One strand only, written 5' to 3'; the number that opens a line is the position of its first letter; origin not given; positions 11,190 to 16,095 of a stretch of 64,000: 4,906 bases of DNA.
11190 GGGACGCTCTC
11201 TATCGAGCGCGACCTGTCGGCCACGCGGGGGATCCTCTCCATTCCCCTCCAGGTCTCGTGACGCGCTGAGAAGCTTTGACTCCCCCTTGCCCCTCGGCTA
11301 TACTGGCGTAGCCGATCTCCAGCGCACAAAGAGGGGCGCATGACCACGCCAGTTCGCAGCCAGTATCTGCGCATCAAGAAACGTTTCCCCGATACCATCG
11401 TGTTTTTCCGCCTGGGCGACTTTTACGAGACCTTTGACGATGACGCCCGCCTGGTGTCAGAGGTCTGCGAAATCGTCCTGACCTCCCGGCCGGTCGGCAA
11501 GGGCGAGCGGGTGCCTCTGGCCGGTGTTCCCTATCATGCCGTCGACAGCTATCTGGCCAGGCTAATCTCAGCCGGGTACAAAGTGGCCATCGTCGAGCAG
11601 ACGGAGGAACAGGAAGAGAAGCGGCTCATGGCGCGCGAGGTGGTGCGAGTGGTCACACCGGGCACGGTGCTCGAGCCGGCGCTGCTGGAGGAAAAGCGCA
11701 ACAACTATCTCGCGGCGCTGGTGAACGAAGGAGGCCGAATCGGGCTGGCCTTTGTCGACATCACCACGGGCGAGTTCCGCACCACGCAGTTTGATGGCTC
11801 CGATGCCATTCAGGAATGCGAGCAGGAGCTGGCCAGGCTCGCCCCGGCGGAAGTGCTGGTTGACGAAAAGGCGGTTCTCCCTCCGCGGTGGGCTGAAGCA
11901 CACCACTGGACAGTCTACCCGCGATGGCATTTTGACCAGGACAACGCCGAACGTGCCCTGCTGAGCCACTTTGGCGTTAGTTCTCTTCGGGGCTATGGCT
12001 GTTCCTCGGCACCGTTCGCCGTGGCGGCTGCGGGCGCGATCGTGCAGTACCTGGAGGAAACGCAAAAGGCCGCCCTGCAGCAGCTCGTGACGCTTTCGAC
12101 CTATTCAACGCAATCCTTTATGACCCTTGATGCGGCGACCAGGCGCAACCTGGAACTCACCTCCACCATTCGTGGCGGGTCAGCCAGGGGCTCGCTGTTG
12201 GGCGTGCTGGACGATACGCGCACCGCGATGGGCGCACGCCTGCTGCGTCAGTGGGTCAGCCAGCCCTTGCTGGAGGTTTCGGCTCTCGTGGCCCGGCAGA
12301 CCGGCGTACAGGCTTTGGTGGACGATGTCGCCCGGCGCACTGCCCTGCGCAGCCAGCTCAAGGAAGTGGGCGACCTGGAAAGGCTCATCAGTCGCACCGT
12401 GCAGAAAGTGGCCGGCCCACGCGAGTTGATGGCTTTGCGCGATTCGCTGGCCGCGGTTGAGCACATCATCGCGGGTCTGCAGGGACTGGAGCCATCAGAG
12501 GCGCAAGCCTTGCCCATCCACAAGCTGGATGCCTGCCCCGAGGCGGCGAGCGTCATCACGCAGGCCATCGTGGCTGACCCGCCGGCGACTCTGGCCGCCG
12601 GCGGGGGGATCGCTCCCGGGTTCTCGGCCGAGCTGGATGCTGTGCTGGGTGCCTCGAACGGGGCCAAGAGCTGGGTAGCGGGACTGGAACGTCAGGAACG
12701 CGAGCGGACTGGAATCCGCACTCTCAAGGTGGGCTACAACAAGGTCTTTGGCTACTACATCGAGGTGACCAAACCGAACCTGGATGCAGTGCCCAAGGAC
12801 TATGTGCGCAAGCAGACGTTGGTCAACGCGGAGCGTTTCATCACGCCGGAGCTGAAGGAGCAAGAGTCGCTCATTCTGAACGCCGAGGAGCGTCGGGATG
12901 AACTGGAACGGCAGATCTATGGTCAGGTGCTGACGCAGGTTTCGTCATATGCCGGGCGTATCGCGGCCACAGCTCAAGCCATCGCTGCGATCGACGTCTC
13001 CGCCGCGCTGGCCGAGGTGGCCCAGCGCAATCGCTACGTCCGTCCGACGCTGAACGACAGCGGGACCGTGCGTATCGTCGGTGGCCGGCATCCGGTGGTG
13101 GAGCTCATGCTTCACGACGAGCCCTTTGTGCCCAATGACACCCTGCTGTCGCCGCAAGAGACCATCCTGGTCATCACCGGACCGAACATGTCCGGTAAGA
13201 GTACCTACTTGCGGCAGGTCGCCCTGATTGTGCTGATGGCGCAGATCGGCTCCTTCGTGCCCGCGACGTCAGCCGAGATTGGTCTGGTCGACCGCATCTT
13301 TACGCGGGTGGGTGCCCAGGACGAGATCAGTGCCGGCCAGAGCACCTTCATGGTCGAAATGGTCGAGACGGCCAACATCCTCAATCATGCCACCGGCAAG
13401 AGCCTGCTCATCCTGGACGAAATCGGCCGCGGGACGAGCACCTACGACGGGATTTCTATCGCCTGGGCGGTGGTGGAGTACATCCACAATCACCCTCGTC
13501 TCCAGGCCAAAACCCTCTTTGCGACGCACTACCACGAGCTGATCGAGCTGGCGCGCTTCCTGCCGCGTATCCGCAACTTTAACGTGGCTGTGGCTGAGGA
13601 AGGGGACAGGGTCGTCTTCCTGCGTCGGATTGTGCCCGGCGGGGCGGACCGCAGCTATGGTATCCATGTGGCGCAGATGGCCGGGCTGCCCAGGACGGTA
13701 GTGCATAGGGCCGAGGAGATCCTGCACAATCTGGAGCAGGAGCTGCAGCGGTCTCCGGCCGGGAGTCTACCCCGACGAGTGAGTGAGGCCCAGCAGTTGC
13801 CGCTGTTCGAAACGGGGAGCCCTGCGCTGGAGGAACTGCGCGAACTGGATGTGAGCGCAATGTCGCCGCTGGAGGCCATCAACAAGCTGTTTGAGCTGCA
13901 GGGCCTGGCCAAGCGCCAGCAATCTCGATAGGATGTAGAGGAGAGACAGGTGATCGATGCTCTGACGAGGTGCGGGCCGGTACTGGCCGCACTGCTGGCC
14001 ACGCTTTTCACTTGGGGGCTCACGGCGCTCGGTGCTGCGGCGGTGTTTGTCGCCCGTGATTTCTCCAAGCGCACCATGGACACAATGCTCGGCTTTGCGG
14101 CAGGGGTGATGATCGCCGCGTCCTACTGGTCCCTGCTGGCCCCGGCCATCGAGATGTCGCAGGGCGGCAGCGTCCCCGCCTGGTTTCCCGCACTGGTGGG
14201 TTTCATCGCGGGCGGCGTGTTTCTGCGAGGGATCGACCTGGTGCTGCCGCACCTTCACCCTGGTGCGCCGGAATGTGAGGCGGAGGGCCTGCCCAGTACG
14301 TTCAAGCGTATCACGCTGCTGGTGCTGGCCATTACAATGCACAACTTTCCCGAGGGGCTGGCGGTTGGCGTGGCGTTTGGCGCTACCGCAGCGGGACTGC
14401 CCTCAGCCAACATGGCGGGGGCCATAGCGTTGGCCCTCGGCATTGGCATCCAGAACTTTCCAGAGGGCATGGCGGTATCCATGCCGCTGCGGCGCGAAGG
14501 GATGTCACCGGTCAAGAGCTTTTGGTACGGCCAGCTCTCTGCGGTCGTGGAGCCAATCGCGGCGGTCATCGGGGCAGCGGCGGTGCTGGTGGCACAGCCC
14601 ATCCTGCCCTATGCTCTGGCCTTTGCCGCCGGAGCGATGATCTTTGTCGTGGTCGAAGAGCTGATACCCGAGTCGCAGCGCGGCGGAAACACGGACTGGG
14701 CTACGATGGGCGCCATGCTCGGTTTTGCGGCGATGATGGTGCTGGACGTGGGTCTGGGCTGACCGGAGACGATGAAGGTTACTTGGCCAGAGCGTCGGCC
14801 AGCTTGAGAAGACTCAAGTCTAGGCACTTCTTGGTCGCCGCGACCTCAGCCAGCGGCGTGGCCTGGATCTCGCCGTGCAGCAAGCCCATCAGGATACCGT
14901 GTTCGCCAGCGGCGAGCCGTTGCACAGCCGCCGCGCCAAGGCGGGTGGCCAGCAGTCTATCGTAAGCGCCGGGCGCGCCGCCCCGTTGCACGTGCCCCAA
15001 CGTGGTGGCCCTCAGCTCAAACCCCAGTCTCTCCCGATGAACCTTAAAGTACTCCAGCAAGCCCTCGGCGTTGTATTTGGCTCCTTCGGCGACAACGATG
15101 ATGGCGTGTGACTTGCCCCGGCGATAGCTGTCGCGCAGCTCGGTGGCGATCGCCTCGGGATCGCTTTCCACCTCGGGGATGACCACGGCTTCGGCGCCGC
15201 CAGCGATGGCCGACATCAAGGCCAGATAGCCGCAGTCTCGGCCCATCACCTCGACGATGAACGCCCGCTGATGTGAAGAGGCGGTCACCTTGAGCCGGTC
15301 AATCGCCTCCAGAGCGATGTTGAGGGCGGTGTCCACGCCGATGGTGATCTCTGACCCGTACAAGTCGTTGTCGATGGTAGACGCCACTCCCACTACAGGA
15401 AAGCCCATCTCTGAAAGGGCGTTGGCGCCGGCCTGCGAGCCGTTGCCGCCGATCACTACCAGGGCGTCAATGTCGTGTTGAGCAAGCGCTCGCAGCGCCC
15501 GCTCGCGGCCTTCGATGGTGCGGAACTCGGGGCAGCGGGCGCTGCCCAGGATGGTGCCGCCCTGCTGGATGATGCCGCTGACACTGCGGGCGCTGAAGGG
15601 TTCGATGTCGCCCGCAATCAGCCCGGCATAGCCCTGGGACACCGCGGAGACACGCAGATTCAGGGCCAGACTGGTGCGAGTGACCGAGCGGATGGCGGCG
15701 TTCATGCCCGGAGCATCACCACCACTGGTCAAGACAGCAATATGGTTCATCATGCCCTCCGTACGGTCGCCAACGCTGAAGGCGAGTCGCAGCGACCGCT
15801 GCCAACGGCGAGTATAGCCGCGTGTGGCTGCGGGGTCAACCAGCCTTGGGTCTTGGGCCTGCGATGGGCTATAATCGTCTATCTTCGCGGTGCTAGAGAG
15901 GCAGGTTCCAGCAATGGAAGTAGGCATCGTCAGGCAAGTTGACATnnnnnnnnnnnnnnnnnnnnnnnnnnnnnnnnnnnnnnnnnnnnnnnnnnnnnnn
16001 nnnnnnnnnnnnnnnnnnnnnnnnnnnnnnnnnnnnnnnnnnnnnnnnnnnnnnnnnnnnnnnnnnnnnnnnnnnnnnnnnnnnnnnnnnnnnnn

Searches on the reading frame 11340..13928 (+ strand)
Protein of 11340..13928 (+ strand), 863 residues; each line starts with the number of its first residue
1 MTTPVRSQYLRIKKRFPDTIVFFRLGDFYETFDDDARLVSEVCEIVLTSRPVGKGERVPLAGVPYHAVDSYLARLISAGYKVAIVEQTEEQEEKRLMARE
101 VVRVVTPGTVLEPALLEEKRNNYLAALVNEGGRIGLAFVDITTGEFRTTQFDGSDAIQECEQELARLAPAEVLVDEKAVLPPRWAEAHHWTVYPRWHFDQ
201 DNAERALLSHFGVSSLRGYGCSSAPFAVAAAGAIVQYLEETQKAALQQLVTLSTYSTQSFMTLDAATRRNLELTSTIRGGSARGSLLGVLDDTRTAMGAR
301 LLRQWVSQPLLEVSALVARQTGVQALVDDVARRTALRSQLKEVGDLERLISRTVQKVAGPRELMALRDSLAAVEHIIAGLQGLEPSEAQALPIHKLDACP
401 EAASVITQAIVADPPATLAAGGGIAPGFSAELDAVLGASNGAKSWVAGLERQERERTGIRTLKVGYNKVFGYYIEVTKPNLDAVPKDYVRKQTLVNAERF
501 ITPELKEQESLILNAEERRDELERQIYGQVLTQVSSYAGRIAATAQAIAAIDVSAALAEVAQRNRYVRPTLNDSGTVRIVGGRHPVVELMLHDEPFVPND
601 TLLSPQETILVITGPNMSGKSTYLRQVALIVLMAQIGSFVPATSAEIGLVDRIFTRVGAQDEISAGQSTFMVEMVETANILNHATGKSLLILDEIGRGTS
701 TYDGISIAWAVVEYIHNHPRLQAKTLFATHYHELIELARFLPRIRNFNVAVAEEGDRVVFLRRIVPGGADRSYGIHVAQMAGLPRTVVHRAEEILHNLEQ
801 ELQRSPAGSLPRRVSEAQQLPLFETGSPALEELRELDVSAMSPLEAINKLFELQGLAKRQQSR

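Call 38: search_protein_families(library=pfam, proteins=[window:11340-13928:+], max_evalue=0.00001)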
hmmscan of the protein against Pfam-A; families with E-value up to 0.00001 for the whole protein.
window:11340-13928:+ (863 aa): 5 families
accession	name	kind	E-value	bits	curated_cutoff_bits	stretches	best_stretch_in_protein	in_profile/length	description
PF00488.27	MutS_V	-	1.9e-85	286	30.2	1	610-799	1-188/188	MutS domain V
PF05192.23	MutS_III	-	8e-47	160.5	34.1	1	266-558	1-194/194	MutS domain III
PF01624.25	MutS_I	-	2.8e-39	134.3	20.6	1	3-112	1-111/113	MutS domain I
PF05190.23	MutS_IV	-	6.8e-29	100.4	22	1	427-518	1-92/92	MutS family domain IV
PF05188.22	MutS_II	-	7.3e-26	91.6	25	1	122-248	1-131/133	MutS domain II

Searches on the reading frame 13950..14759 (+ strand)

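Call 38: search_protein_families(library=pfam, proteins=[window:13950-14759:+], max_evalue=0.00001)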
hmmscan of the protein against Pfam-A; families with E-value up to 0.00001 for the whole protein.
window:13950-14759:+ (270 aa): 1 family
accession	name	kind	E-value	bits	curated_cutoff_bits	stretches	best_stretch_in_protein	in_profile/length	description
PF02535.28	Zip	-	4.1e-22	79.3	35.1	1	120-265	177-322/323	ZIP Zinc transporter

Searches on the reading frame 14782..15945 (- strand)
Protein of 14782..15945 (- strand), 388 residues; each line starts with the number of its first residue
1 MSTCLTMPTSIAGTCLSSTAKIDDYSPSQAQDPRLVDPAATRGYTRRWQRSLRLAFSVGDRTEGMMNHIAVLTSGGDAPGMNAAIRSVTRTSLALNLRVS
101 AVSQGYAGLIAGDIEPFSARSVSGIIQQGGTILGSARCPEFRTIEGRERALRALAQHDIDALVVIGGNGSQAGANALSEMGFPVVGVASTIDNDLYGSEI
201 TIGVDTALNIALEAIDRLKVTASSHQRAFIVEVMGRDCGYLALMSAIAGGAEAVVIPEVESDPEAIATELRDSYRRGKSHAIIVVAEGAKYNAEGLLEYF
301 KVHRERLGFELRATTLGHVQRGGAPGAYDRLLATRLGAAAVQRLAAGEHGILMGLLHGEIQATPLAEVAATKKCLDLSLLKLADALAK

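Call 39: search_protein_families(library=pfam, proteins=[window:14782-15945:-], max_evalue=0.00001)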
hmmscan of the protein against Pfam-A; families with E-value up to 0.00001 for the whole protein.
window:14782-15945:- (388 aa): 1 family
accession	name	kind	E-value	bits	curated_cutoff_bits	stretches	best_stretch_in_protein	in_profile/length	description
PF00365.25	PFK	-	3.7e-106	355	30.9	1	69-342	2-275/277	Phosphofructokinase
